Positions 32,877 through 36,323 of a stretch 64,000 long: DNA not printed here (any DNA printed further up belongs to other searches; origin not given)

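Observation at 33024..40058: Tightly coupled pair: giant MoxR-like AAA+ (beta-propeller + coiled-coil) and a vWA / transglutaminase-like fusion protein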

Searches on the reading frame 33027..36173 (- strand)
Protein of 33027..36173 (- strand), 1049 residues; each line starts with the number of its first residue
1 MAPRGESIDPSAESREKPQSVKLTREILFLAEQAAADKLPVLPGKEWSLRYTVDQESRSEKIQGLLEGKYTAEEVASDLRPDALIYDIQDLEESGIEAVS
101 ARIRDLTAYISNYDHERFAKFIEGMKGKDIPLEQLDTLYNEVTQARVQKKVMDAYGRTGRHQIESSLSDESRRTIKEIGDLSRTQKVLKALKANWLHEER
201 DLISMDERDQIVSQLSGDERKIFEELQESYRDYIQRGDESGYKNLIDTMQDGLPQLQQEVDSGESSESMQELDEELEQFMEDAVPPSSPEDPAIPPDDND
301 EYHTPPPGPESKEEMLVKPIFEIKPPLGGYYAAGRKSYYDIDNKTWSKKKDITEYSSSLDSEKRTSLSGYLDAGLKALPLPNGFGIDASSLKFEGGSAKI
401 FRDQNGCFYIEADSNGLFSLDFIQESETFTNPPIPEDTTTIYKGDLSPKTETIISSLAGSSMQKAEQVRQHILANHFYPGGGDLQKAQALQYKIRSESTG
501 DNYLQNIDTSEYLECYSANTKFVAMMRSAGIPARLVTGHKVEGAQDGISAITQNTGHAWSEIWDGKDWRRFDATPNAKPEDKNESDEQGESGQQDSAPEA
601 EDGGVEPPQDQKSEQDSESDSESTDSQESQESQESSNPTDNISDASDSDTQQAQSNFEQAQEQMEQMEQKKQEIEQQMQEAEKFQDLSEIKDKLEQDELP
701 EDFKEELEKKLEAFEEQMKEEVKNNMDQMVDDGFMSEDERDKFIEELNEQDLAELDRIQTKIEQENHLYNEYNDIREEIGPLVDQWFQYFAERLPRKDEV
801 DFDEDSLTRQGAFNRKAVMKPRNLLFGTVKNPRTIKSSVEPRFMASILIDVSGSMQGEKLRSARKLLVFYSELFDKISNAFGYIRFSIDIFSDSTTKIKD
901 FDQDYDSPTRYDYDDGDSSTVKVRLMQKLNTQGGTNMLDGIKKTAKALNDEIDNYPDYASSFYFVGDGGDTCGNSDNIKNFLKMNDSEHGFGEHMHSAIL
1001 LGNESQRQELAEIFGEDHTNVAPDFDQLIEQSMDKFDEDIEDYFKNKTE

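Call 5: search_protein_families(library=pfam, proteins=[window:33027-36173:-], max_evalue=0.1)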
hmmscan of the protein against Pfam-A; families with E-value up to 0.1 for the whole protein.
window:33027-36173:- (1049 aa): 3 families
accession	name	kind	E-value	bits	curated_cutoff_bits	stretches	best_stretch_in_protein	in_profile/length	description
PF01841.26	Transglut_core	-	1.4e-12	48.3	23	1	483-573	14-108/108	Transglutaminase-like superfamily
PF13519.12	VWA_2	-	0.0013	19.8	27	1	847-952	3-93/107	von Willebrand factor type A domain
PF14760.11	Rnk_N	-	0.055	14.4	23.7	0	109-143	4-36/41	Rnk N-terminus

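Call 6: search_protein_families(library=ncbifam, proteins=[window:33027-36173:-], max_evalue=0.1)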
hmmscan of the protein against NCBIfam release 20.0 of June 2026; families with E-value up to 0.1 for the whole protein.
window:33027-36173:- (1049 aa): 2 families
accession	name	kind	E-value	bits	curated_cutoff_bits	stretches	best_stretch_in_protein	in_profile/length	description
NF043060.1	MAP_0585_fam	equivalog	0.039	13.9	170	1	547-686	14-152/319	MAP_0585 family protein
NF006983.0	PRK09450.2-3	equivalog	0.07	10.9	1810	1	182-234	362-415/949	class I adenylate cyclase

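Call 7: search_protein_families(library=padloc, proteins=[window:33027-36173:-], max_evalue=0.1)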
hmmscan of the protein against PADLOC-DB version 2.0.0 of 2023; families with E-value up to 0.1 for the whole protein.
window:33027-36173:- (1049 aa): 5 families
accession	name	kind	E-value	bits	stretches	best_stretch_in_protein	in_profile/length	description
PDLC02224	TerY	-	0.00076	17.1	1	919-985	119-186/277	-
PDLC02668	DndD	-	0.0032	14.5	2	615-762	353-500/659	DndD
PDLC03841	LeoBC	-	0.013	12.6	1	648-780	290-428/601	-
PDLC00519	JetC1|JetC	-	0.026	10.7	1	625-824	269-463/1097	DUF3584 domain; MukB-like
PDLC02756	PbeC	-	0.093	9.7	1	615-732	358-478/643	PbeC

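Call 15: search_solved_structures(query=window:33027-36173:-, max_evalue=0.01, show_alignments=2)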
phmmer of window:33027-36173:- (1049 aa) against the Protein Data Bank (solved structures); distinct sequences matched with E-value up to 0.01: 1.
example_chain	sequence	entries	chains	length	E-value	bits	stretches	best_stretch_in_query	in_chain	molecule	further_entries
6g49_A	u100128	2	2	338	0.0006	21.3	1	508-596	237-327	Protein-glutamine gamma-glutamyltransferase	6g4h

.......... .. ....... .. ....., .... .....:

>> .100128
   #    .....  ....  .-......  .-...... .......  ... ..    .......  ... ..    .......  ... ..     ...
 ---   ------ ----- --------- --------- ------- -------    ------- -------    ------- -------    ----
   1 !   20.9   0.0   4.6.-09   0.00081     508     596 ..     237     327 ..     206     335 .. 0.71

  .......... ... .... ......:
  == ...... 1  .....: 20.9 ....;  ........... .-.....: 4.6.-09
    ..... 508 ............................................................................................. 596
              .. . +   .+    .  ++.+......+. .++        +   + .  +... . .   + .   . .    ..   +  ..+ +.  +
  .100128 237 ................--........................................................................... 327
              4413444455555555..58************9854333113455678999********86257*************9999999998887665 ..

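Call 16: find_homologous_proteins(query=window:33027-36173:-)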
Query window:33027-36173:- (1049 aa): 186 proteins with E <= 0.001 among 8000 candidates; the best 120 are listed.
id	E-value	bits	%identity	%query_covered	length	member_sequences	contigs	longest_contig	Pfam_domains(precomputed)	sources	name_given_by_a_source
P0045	0.0e+0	2329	100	100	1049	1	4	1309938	PF01841.26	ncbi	ncbi:MAG: transglutaminase domain-containing protein [Candidatus Kerfeldbacteria bacterium]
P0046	0.0e+0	1590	66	100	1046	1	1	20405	PF01841.26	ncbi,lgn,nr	ncbi:MAG: transglutaminase domain-containing protein [bacterium]|nr:transglutaminase domain-containi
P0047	0.0e+0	1573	66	99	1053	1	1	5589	PF01841.26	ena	-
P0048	0.0e+0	1571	66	99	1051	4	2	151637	PF01841.26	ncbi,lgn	-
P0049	0.0e+0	1569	66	99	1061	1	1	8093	PF01841.26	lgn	-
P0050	0.0e+0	1567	66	99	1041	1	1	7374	PF01841.26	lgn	-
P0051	0.0e+0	1565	66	98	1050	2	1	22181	PF01841.26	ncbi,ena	-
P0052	0.0e+0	1564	65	99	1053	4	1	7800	PF13519.13,PF01841.26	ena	-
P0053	0.0e+0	1563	66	100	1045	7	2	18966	PF01841.26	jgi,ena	-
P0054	0.0e+0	1562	65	100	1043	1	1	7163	PF01841.26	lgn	-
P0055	0.0e+0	1561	66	100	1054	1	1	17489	PF01841.26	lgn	-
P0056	0.0e+0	1560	65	100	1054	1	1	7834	PF01841.26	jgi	-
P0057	0.0e+0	1557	66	99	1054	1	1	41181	PF01841.26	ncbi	-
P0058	0.0e+0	1556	64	100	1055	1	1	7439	PF01841.26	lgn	-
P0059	0.0e+0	1555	66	99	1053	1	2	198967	PF01841.26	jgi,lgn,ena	-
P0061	0.0e+0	1555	65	100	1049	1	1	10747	PF01841.26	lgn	-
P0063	0.0e+0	1552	66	99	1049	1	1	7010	PF13519.13,PF01841.26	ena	-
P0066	0.0e+0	1548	65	100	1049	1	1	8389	PF01841.26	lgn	-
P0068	0.0e+0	1544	65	100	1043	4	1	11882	PF13519.13,PF01841.26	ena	-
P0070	0.0e+0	1539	65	99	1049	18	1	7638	PF01841.26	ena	-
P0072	0.0e+0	1538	65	99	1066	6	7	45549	PF13519.13,PF01841.26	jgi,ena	-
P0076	0.0e+0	1531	65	99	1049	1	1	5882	PF01841.26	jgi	jgi:hypothetical protein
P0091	0.0e+0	1476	61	100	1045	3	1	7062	PF13519.13,PF01841.26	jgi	-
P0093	0.0e+0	1467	61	99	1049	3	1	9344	PF01841.26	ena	-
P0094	0.0e+0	1462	61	98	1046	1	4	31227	PF13519.13,PF01841.26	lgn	-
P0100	0.0e+0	1442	60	99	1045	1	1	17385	PF13519.13,PF01841.26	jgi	jgi:uncharacterized protein YegL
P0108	0.0e+0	1398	66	88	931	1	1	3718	PF13519.13,PF01841.26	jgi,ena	-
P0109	0.0e+0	1389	59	99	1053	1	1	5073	PF13519.13,PF01841.26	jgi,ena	-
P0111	0.0e+0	1360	56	99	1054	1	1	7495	PF13519.13,PF01841.26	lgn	-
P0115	0.0e+0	1345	56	98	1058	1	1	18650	PF13519.13,PF01841.26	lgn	-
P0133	0.0e+0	1236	53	98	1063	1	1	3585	PF13519.13,PF01841.26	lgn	-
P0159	0.0e+0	1189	51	99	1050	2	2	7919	PF13519.13,PF01841.26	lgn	-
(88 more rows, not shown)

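Call 22: find_related_loci(query=A2, collection=genome_contigs, flank=8000)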
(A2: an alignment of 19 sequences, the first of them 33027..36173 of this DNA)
Query A2 (1049 aa) in genome_contigs; peptide patterns used: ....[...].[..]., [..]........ (x = any residue, [..] = any of these).
209 stretches matched a pattern; 159 encode a relative of the query (tblastn E <= 1e-3); the best 80 are kept; 75 distinct loci.
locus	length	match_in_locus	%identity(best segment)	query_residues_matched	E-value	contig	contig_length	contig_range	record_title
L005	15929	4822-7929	66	17-1049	0e+0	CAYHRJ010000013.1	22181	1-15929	MAG TPA_asm: uncultured Gammaproteobacteria bacterium isolate ERP119705_co14_53 genome assembly, contig: NODE_2155_lengt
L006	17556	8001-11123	65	15-1049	0e+0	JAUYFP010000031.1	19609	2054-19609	MAG: bacterium isolate C21_metabat.bin.20 C21_k141_180630, whole genome shotgun sequence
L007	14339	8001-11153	65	3-1049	0e+0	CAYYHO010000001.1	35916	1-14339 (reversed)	MAG TPA_asm: uncultured Methyloversatilis sp. isolate SRP257756_co1_6 genome assembly, contig: NODE_739_length_35916_cov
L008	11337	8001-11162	63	3-1049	0e+0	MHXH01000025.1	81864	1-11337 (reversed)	MAG: Parcubacteria group bacterium RIFCSPLOWO2_01_FULL_48_18 rifcsplowo2_01_scaffold_830, whole genome shotgun sequence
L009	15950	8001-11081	64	15-1049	0e+0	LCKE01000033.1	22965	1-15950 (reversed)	MAG: Parcubacteria group bacterium GW2011_GWF2_45_11 UW91_C0033, whole genome shotgun sequence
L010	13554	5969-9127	62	1-1049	0e+0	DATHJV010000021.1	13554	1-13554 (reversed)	MAG TPA_asm: Candidatus Paceibacterota bacterium isolate SMAG_U12561 k141_10137, whole genome shotgun sequence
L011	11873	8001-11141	63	1-1049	0e+0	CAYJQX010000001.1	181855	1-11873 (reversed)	MAG TPA_asm: uncultured Candidatus Saccharibacteria bacterium isolate ERP125453_co1_27 genome assembly, contig: NODE_17_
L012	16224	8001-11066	62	18-1049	0e+0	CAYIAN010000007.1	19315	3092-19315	MAG TPA_asm: uncultured Candidatus Saccharibacteria bacterium isolate ERP119705_co1_745 genome assembly, contig: NODE_31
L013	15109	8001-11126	61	11-1049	0e+0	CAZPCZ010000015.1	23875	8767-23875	MAG TPA_asm: uncultured Gammaproteobacteria bacterium isolate binchicken_co21_406 genome assembly, contig: NODE_986_leng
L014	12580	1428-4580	61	11-1048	0e+0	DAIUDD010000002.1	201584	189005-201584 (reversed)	MAG TPA_asm: Patescibacteria group bacterium isolate CTOTU18519 NODE_44_length_201584_cov_13.710846, whole genome shotgu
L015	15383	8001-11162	59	3-1049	0e+0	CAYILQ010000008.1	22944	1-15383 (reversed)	MAG TPA_asm: uncultured Candidatus Saccharibacteria bacterium isolate ERP119705_co24_158 genome assembly, contig: NODE_2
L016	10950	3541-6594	58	14-1048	0e+0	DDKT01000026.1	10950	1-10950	MAG TPA_asm: Patescibacteria group bacterium UBA2591 UBA2591_contig_852, whole genome shotgun sequence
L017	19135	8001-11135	57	6-1049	0e+0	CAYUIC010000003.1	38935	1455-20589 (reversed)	MAG TPA_asm: uncultured Gammaproteobacteria bacterium isolate SRP278252_co2_883 genome assembly, contig: NODE_1948_lengt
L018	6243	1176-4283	57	1-1048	0e+0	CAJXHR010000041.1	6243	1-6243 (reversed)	TPA_asm: uncultured bacterium isolate SRR5494785_bin.51_MetaBAT_v2.12.1_MAG genome assembly, contig: NODE_6410_length_62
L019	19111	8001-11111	52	15-1048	0e+0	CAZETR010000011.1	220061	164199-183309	MAG TPA_asm: uncultured Gammaproteobacteria bacterium isolate binchicken_co203_46 genome assembly, contig: k141_2618047,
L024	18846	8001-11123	65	15-1049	0e+0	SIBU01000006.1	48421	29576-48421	MAG: Candidatus Taylorbacteria bacterium isolate Baikal-deep-G184 BACOMB-C2941, whole genome shotgun sequence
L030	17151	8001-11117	65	17-1049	0e+0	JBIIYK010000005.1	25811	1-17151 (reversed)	MAG: Candidatus Paceibacteria bacterium isolate ME2005-09-19_3300034101_group2_bin230 Rohwer_bin1535_scaffold_940_c1, wh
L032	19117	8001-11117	61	17-1049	0e+0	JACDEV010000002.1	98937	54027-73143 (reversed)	MAG: Patescibacteria group bacterium isolate MGR_bin369 SD2903_NODE_9_length_98937_cov_1.371734, whole genome shotgun se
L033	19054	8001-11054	51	22-1049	0e+0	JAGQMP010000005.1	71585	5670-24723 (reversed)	MAG: Patescibacteria group bacterium isolate HKST-UBA45 2012-05-30_1_(paired)_contig_24334, whole genome shotgun sequenc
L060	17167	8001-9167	29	270-677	8e-32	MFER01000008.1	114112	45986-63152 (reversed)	MAG: Candidatus Doudnabacteria bacterium RIFCSPHIGHO2_02_FULL_43_13b rifcsphigho2_02_scaffold_2822, whole genome shotgun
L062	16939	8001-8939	30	292-597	1e-24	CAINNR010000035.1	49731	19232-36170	uncultured Candidatus Berkelbacteria bacterium isolate AlinenLipids_bin-4476 genome assembly, contig: bin-4476:35/39, wh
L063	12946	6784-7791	25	270-596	6e-24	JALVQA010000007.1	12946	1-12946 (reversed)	MAG: Candidatus Moraniibacteriota bacterium isolate A3_metabat2_scaf2bin.005 A3_NODE_3479_length_12946_cov_4.042203, who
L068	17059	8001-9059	27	294-656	1e-21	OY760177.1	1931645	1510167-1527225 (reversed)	MAG: Candidatus Gracilibacteria bacterium isolate ba77f91b-d06a-446b-8ae6-f296fa1be4ef genome assembly, chromosome: 1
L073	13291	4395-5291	29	304-598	3e-20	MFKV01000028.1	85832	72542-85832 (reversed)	MAG: Candidatus Kaiserbacteria bacterium RIFCSPHIGHO2_01_FULL_54_36 rifcsphigho2_01_scaffold_730, whole genome shotgun s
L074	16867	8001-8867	28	290-580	6e-20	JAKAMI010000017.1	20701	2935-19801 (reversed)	MAG: bacterium isolate WY5.bin166 NODE_4035_length_20701_cov_1.900797, whole genome shotgun sequence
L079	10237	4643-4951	42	502-597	1e-16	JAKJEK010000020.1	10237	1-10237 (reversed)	MAG: Patescibacteria group bacterium isolate UR.bin185 UR_contig_19472, whole genome shotgun sequence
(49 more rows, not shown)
